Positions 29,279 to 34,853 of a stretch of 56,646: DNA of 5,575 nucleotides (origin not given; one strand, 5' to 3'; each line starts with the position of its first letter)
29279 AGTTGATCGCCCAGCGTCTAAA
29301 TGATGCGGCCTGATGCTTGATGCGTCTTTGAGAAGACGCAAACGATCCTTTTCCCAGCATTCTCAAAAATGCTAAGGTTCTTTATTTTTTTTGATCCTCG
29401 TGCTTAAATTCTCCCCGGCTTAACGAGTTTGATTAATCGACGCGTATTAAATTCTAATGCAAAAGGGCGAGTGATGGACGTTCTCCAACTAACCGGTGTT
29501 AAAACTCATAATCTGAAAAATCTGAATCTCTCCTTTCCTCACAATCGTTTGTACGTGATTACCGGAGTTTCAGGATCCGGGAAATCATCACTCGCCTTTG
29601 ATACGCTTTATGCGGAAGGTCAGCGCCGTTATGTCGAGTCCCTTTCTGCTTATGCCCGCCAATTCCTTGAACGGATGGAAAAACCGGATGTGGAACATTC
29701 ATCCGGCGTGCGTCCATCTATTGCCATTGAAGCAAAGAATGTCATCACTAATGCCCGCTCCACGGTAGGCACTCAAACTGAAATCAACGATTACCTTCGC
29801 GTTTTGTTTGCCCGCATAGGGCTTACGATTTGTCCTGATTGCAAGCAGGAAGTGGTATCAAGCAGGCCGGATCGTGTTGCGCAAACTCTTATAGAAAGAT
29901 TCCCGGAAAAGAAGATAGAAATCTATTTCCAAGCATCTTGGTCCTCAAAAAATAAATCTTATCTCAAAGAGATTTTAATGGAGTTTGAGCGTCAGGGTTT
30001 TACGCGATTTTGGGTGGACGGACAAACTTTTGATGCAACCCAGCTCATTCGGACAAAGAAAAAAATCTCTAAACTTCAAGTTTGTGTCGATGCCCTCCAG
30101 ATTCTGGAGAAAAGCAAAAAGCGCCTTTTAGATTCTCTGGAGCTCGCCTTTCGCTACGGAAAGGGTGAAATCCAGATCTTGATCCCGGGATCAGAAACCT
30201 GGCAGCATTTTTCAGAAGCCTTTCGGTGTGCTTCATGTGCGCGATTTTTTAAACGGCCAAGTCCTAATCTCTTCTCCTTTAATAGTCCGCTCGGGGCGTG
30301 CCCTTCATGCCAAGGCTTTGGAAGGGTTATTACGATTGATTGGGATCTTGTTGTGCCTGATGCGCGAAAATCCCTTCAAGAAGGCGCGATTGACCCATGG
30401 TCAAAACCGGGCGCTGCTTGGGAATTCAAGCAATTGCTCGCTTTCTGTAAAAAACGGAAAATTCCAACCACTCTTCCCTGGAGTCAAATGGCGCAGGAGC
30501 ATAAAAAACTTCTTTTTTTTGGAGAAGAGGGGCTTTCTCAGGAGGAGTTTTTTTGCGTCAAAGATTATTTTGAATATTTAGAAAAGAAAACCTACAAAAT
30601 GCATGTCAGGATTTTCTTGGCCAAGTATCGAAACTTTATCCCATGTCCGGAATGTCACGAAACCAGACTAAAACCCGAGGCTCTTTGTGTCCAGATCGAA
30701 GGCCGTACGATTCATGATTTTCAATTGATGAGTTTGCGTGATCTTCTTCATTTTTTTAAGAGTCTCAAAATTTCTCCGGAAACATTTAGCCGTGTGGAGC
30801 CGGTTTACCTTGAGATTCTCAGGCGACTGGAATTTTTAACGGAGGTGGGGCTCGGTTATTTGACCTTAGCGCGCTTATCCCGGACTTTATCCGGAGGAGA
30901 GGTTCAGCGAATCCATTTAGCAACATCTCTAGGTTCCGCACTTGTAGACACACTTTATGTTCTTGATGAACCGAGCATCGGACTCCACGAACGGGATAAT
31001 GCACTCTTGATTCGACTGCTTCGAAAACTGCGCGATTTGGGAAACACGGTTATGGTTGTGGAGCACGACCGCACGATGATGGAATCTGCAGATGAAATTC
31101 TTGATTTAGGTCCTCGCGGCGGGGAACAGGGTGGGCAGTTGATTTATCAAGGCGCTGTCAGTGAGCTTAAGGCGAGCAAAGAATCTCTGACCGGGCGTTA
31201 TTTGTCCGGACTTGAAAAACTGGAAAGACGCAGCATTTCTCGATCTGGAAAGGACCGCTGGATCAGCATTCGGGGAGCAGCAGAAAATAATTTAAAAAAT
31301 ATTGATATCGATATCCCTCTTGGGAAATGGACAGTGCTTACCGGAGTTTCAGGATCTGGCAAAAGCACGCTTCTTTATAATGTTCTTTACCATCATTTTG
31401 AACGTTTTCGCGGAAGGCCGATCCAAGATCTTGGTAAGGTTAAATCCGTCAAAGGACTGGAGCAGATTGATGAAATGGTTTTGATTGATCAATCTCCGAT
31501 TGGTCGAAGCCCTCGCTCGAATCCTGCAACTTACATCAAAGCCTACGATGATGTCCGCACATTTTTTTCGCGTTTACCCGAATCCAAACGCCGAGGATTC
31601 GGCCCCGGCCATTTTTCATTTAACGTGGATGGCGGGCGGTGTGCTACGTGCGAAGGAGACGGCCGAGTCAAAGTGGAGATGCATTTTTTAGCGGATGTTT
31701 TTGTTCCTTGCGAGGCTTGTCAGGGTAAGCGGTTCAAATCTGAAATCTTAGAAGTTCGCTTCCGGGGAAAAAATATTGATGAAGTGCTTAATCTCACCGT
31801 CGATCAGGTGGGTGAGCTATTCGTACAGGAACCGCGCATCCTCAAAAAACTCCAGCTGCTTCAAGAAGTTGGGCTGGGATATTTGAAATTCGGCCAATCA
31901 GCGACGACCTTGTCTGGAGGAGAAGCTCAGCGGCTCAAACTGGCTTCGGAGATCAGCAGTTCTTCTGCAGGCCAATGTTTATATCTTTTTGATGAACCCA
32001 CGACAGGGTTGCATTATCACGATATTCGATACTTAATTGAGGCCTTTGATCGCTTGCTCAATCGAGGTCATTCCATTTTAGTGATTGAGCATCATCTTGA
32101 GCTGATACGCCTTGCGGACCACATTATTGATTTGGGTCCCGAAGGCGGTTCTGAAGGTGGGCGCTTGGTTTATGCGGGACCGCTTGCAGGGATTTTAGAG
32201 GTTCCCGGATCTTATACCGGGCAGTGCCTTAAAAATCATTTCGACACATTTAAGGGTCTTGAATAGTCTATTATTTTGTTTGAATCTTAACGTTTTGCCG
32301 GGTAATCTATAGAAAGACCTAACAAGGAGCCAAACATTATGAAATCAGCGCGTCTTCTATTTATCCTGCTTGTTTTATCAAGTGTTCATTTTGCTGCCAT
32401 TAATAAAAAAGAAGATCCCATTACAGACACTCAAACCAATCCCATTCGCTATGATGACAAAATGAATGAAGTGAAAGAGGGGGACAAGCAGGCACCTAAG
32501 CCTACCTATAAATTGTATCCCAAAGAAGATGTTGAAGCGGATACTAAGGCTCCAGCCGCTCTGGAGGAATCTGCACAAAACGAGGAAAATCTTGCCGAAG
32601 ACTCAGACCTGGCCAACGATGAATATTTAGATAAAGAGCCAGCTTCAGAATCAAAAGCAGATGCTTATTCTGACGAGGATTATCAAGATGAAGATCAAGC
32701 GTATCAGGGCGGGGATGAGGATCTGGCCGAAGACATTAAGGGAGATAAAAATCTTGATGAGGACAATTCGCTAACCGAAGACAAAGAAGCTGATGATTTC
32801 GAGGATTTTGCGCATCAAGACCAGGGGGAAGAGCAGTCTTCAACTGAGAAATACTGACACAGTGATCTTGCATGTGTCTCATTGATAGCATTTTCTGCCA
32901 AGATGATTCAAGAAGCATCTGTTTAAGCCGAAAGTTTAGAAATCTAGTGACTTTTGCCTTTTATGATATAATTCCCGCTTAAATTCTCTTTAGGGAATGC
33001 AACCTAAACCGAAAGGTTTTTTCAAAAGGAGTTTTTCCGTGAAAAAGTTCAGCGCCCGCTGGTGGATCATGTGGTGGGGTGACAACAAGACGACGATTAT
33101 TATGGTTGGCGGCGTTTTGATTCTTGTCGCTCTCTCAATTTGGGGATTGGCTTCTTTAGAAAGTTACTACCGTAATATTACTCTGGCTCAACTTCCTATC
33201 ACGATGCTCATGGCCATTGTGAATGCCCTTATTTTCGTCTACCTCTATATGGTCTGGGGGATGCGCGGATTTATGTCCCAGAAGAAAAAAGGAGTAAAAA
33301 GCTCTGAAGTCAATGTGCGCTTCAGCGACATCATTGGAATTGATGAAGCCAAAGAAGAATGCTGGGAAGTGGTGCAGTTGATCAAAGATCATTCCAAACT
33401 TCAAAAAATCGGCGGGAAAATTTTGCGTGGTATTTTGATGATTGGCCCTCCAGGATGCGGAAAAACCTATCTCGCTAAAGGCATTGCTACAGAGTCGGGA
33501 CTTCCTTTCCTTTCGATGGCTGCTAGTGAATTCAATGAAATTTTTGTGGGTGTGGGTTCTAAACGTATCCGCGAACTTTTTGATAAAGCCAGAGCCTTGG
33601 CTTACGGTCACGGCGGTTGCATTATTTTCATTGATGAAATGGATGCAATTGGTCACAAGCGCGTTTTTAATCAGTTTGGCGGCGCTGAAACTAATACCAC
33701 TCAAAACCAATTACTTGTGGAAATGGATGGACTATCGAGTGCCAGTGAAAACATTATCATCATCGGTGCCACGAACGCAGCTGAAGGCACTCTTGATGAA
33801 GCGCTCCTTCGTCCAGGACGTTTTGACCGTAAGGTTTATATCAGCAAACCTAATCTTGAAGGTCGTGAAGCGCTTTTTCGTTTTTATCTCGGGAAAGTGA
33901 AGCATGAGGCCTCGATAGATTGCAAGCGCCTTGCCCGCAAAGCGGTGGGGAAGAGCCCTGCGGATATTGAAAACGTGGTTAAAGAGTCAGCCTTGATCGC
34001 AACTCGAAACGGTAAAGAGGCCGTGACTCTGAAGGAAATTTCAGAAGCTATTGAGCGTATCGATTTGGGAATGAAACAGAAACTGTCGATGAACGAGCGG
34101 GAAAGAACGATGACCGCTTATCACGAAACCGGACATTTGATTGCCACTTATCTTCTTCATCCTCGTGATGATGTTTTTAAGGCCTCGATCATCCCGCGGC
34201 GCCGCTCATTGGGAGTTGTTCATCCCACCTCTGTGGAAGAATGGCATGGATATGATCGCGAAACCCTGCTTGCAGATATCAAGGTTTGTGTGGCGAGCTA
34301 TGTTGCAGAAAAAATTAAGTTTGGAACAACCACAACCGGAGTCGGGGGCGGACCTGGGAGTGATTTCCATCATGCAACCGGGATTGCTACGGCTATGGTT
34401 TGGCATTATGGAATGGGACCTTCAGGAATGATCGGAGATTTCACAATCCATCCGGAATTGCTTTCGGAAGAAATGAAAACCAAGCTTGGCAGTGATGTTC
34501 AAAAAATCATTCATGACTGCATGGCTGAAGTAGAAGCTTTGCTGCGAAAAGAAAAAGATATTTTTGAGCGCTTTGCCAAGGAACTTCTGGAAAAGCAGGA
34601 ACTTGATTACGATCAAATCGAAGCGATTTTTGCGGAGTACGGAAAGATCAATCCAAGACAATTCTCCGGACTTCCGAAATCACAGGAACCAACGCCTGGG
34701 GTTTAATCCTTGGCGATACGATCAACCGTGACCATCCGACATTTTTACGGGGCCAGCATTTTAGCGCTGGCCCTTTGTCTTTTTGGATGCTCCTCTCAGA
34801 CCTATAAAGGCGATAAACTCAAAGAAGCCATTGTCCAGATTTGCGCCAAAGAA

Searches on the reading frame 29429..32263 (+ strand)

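Call 31: search_protein_families(library=pfam, proteins=[window:29429-32263:+], max_evalue=0.001)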
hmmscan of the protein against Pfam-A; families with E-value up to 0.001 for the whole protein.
window:29429-32263:+ (945 aa): 14 families
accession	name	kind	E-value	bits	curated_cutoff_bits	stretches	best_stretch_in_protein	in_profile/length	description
PF00005.33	ABC_tran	-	2.5e-21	77.2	25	1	622-654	1-32/137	ABC transporter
PF17760.6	UvrA_inter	-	5.5e-16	58.8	23.3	1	152-252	8-107/109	UvrA interaction domain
PF17755.6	UvrA_DNA-bind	-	2.2e-15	57.3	23.2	1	304-368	1-65/110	UvrA DNA-binding domain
PF02463.25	SMC_N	-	1.7e-13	50.9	40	0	432-559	116-210/220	RecF/RecN/SMC N terminal domain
PF13304.12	AAA_21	-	1.8e-08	35.3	27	0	837-886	247-296/304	AAA domain, putative AbiEii toxin, Type IV TA system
PF13555.12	AAA_29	-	6.5e-08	32.6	27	0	627-649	17-39/61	P-loop containing region of AAA domain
PF13191.12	AAA_16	-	3.4e-06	28.1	32.6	0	40-79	25-63/167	AAA ATPase domain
PF03193.22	RsgA_GTPase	-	2.7e-05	24.5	30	0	620-652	95-126/174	RsgA GTPase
PF20720.3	nSTAND3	-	3.5e-05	24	27.2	0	635-675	20-61/155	Novel STAND NTPase 3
PF13476.12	AAA_23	-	7.4e-05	23.9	27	0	19-55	2-35/201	AAA domain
PF13401.12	AAA_22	-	9.8e-05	23.1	27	0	635-656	8-29/130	AAA domain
PF13481.12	AAA_25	-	0.00013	22.1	27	0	628-671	29-68/195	AAA domain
PF20703.3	nSTAND1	-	0.00014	22.1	27.1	0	37-57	31-51/379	Novel STAND NTPase 1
PF06745.19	ATPase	-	0.00065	19.6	26.6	0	35-62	15-42/231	KaiC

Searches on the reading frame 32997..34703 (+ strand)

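Call 31: search_protein_families(library=pfam, proteins=[window:32997-34703:+], max_evalue=0.001)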
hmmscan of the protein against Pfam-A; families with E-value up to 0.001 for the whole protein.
window:32997-34703:+ (569 aa): 6 families
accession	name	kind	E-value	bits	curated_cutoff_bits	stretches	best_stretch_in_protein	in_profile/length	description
PF00004.35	AAA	-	2.3e-39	135.3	21.2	1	146-283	1-130/131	ATPase family associated with various cellular activities (AAA)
PF01434.24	Peptidase_M41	-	1.3e-33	116.9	29.9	1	365-544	3-191/191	Peptidase family M41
PF17862.7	AAA_lid_3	-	6.8e-08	32.4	27.2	1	307-349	2-44/45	AAA+ lid domain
PF06068.19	TIP49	-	2.5e-07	30.6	23.8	1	110-179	24-88/347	TIP49 P-loop domain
PF07728.20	AAA_5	-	2.6e-05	24.7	22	1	146-263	2-125/139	AAA domain (dynein-related subfamily)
PF07724.20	AAA_2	-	0.0001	22.8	27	1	146-227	6-95/166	AAA domain (Cdc48 subfamily)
